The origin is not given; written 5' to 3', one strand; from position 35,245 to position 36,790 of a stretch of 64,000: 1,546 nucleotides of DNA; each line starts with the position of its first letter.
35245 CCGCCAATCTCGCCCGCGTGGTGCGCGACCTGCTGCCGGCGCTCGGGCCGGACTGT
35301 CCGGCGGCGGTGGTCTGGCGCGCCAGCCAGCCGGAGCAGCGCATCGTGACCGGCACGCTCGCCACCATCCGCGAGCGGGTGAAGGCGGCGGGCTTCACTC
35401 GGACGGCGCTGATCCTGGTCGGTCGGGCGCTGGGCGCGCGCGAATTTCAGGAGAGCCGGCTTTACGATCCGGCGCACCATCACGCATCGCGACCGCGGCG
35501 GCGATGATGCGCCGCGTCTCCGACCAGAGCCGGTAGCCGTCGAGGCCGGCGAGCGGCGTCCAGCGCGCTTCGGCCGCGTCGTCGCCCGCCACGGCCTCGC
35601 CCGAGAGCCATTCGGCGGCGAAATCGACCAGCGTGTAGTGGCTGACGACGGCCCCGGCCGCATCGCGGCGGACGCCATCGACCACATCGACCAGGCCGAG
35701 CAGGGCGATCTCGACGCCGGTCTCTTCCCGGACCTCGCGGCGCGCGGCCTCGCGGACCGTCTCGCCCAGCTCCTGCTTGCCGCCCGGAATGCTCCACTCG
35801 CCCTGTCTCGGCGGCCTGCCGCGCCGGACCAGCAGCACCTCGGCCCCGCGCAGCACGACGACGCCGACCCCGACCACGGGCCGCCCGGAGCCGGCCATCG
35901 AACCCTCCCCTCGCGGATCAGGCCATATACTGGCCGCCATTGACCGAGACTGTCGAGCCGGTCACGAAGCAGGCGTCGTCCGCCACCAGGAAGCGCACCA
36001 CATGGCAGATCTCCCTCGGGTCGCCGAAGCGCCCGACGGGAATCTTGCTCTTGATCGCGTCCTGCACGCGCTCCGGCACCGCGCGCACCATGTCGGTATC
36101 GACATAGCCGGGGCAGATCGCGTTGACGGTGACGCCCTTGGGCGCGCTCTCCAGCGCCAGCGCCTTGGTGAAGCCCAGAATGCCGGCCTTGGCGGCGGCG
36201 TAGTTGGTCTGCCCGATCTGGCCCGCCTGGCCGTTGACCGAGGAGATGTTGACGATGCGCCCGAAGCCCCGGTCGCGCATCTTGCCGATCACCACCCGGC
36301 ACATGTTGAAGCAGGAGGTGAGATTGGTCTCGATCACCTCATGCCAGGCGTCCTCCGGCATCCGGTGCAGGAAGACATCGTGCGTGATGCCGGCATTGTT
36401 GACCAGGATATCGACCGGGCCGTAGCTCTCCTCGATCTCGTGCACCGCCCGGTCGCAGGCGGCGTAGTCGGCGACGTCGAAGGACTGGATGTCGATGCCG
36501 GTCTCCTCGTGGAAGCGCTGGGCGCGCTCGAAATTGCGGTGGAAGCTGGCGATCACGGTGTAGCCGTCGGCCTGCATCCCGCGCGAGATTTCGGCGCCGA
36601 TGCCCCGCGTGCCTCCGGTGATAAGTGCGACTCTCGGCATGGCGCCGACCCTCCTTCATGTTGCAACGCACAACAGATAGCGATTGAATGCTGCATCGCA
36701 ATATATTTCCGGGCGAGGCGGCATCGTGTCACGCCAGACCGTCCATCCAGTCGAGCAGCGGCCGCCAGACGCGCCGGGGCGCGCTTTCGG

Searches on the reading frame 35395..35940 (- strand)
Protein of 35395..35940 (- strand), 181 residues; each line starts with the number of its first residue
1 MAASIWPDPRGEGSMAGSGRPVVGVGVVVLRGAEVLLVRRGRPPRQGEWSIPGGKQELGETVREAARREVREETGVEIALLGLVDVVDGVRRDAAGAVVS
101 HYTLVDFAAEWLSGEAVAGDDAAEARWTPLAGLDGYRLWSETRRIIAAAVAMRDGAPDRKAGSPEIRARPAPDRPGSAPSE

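Call 3: search_protein_families(library=pfam, proteins=[window:35395-35940:-], max_evalue=0.01)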
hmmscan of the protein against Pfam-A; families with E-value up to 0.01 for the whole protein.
window:35395-35940:- (181 aa): 2 families
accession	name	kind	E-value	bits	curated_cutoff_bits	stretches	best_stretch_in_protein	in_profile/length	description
PF00293.34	NUDIX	-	7.9e-22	78.1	21.1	1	22-146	3-131/134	NUDIX domain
PF14815.12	NUDIX_4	-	0.00026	21.2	35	1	28-147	4-112/113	NUDIX domain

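Call 4: search_protein_families(library=ncbifam, proteins=[window:35395-35940:-], max_evalue=0.01)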
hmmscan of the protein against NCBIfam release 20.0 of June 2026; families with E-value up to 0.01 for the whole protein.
window:35395-35940:- (181 aa): 23 families
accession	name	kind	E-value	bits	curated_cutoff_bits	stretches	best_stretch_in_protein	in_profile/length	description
NF003788.0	PRK05379.1-5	equivalog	3.5e-14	52.9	354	1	23-132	214-328/351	bifunctional nicotinamide-nucleotide adenylyltransferase/Nudix hydroxylase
NF003787.0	PRK05379.1-4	equivalog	1.9e-13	50.1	449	1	22-132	208-323/346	bifunctional nicotinamide-nucleotide adenylyltransferase/Nudix hydroxylase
NF003786.0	PRK05379.1-2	equivalog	2.3e-13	50.1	397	1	23-149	219-351/354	bifunctional nicotinamide-nucleotide adenylyltransferase/Nudix hydroxylase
NF003790.0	PRK05379.2-2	equivalog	2.3e-13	50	403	1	22-152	217-352/354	bifunctional nicotinamide mononucleotide adenylyltransferase/ADP-ribose pyrophosphatase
NF003791.0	PRK05379.2-3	equivalog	3.4e-11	42.9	409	1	22-133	202-318/340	bifunctional nicotinamide-nucleotide adenylyltransferase/Nudix hydroxylase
NF006530.0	PRK08999.1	equivalog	5.2e-10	38.9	245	1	23-79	8-65/315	Nudix family hydrolase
NF041652.1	Nud_hyd_Dein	equivalog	4.1e-09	36.8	200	1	25-106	16-101/152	Nudix hydrolase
TIGR00586.1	mutt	equivalog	1.3e-08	34.9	97.9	1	23-82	7-67/129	8-oxo-dGTP diphosphatase MutT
NF003785.0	PRK05379.1-1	equivalog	2e-08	33.8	418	1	22-130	203-317/347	bifunctional nicotinamide-nucleotide adenylyltransferase/Nudix hydroxylase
NF052459.1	OxoGTPPhMutT1Mycb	equivalog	5.9e-08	32.2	475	1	34-131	19-107/292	8-oxo-(d)GTP phosphatase MutT1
NF008044.0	PRK10776.1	equivalog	6e-08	32.6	148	1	23-135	6-112/130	8-oxo-dGTP diphosphatase MutT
TIGR02705.1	nudix_YtkD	equivalog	1.6e-07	31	154.4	1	51-81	49-79/156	RNA deprotection pyrophosphohydrolase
NF007834.0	PRK10546.1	equivalog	8.3e-07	28.9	156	1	25-80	7-63/135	pyrimidine (deoxy)nucleoside triphosphate diphosphatase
NF050029.2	TransRepNtr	equivalog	1e-06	28.4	400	1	34-110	37-117/245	ADPR responsive transcriptional repressor NtrR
NF006961.0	PRK09438.1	equivalog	3e-06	26.7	103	1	28-84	15-71/151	dihydroneopterin triphosphate diphosphatase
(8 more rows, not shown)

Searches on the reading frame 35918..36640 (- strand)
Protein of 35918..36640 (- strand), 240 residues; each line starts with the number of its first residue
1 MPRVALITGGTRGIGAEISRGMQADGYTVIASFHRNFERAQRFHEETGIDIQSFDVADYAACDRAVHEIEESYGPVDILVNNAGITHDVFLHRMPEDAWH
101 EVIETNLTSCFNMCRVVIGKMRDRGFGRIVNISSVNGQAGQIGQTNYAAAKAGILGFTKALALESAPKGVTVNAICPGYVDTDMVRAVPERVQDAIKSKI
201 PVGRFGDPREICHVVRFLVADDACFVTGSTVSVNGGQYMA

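Call 3: search_protein_families(library=pfam, proteins=[window:35918-36640:-], max_evalue=0.01)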
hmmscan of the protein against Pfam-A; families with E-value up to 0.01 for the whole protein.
window:35918-36640:- (240 aa): 7 families
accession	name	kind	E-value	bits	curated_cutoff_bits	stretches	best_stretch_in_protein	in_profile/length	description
PF00106.31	adh_short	-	1.3e-61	208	26.6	1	3-190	1-192/195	short chain dehydrogenase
PF13561.12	adh_short_C2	-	4.2e-59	200.4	27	1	12-236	6-234/236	Enoyl-(Acyl carrier protein) reductase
PF08659.16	KR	-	4.9e-18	66.1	22.6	1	5-163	3-161/180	KR domain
PF01370.27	Epimerase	-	0.0001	22.3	20.9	1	5-136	1-119/240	NAD dependent epimerase/dehydratase family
PF13460.12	NAD_binding_10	-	0.00012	22.4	27.2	1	9-152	1-119/184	NAD(P)H-binding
PF23441.1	SDR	-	0.00018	21.4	27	1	148-238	164-256/258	SDR-like rossmann domain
PF03807.23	F420_oxidored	-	0.0021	19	21.6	1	4-62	2-60/94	NADP oxidoreductase coenzyme F420-dependent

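Call 4: search_protein_families(library=ncbifam, proteins=[window:35918-36640:-], max_evalue=0.01)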
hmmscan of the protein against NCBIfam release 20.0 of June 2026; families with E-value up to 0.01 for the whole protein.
window:35918-36640:- (240 aa): 229 families (the best 25 are shown)
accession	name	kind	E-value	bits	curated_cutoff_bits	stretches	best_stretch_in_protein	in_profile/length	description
TIGR01829.1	AcAcCoA_reduct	subfamily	2.4e-102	341.7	302.1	1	3-239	1-242/242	acetoacetyl-CoA reductase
NF009464.0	PRK12824.1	subfamily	1.4e-96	322.9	269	1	1-239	1-244/245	3-oxoacyl-ACP reductase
TIGR01830.1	3oxo_ACP_reduc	equivalog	6.4e-80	268.3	297.75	1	5-236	1-237/239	3-oxoacyl-[acyl-carrier-protein] reductase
NF004197.0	PRK05653.1-1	equivalog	1.8e-79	266.9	332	1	3-239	8-248/249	3-oxoacyl-ACP reductase FabG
NF004198.0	PRK05653.1-3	equivalog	1.7e-77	260.3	296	1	3-239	8-248/248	3-oxoacyl-ACP reductase FabG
NF009466.0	PRK12826.1-2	subfamily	2.7e-76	256.3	222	1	2-239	3-246/248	3-oxoacyl-ACP reductase FabG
NF009548.0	PRK12938.1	equivalog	1.9e-73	247.3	472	1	3-239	4-245/246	3-ketoacyl-ACP reductase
NF004199.0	PRK05653.1-4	equivalog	6.7e-69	232.2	301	1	5-239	8-247/247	3-oxoacyl-ACP reductase FabG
NF009546.0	PRK12935.1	equivalog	3.6e-67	226.5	418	1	3-239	7-247/247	acetoacetyl-CoA reductase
NF053542.1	FlxB_rubin_SDR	equivalog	1.1e-66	224.9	340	1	4-236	2-238/239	flexirubin biosynthesis SDR family reductase FlxB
NF004200.0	PRK05653.1-5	equivalog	1.6e-66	224.3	273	1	3-236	3-240/242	3-oxoacyl-ACP reductase FabG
NF040605.2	mycolic_FabG1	exception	4.2e-63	213.3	420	1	3-239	2-231/233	3-oxoacyl-ACP reductase FabG1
NF042966.1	AcAcCoAred_PhaB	equivalog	1.4e-59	201.6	436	1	3-237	9-238/240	acetoacetyl-CoA reductase PhaB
NF047420.2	EF_P_mod_YmfI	equivalog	5.2e-58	196.6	238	1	5-237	2-235/236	elongation factor P 5-aminopentanone reductase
NF009547.0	PRK12936.1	subfamily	1.2e-57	195.3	436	1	3-239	7-244/245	3-ketoacyl-(acyl-carrier-protein) reductase NodG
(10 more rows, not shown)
